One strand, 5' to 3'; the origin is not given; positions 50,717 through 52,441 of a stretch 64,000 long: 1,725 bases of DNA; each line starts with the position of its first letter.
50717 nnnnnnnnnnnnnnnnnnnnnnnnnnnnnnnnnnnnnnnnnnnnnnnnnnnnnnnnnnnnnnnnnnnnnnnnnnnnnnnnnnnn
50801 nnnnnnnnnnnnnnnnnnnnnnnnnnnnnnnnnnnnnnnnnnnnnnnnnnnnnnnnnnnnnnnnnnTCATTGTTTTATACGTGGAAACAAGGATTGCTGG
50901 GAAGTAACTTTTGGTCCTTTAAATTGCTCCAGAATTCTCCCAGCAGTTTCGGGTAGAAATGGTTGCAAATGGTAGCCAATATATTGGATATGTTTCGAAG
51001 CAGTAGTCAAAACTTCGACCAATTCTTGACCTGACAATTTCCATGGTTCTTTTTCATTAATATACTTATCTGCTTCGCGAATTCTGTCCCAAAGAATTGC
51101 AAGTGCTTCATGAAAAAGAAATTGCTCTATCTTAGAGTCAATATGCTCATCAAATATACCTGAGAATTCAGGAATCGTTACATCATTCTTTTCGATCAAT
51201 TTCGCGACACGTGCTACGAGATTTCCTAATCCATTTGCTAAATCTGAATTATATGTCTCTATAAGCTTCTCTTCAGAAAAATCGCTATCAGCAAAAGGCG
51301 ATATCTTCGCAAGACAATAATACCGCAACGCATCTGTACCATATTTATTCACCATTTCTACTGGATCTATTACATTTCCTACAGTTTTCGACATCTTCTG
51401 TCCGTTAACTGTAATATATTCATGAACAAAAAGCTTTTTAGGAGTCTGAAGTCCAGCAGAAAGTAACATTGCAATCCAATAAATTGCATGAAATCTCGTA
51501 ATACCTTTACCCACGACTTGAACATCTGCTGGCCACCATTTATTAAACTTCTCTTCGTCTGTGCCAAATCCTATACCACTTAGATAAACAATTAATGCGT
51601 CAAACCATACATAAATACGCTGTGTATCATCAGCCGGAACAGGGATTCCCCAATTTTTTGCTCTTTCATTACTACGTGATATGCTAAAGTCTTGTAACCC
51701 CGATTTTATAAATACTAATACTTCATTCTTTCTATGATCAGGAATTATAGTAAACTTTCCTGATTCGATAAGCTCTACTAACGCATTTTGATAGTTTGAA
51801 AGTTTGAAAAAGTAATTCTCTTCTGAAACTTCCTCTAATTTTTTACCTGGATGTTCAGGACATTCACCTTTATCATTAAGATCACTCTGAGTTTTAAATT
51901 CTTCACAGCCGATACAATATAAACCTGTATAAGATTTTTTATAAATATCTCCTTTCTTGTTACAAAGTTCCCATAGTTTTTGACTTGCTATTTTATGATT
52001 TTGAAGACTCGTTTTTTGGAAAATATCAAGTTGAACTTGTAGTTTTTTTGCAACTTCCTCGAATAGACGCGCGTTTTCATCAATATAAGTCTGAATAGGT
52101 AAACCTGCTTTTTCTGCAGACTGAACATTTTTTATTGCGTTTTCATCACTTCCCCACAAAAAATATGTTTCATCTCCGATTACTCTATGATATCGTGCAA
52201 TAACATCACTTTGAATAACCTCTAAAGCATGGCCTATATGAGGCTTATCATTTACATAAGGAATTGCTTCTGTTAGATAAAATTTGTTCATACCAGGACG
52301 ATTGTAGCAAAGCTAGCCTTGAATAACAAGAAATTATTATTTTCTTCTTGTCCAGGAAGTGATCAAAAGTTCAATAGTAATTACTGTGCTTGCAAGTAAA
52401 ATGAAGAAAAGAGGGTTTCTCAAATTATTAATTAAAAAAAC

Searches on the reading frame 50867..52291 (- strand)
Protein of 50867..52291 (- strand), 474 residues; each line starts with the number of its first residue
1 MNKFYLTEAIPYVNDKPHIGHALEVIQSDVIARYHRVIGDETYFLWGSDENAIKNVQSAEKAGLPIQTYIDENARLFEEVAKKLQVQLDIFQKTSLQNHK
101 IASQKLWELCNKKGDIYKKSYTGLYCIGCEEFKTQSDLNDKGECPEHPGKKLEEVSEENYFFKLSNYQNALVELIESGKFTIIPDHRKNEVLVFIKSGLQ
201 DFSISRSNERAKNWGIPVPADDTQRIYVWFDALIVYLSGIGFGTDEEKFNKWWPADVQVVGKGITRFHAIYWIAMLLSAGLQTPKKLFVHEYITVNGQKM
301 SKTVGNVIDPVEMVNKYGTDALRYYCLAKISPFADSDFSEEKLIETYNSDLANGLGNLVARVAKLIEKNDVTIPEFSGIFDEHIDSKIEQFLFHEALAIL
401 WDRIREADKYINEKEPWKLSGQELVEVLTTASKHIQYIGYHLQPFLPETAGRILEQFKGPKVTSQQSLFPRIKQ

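Call 55: search_protein_families(library=pfam, proteins=[window:50867-52291:-], max_evalue=0.00001)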
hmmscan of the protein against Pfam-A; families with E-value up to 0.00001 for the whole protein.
window:50867-52291:- (474 aa): 4 families
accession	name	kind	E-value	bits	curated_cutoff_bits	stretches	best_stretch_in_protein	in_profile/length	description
PF09334.17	tRNA-synt_1g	-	2.2e-98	330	20.1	2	154-362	177-390/391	tRNA synthetases class I (M)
PF00133.28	tRNA-synt_1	-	2.5e-31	109.3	22.7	2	226-329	299-404/414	tRNA synthetases class I (I, L, M and V)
PF01406.26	tRNA-synt_1e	-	1.9e-12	47.6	27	1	282-345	235-298/301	tRNA synthetases class I (C) catalytic domain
PF01921.24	tRNA-synt_1f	-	6.7e-07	29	27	0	280-347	263-329/360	tRNA synthetases class I (K)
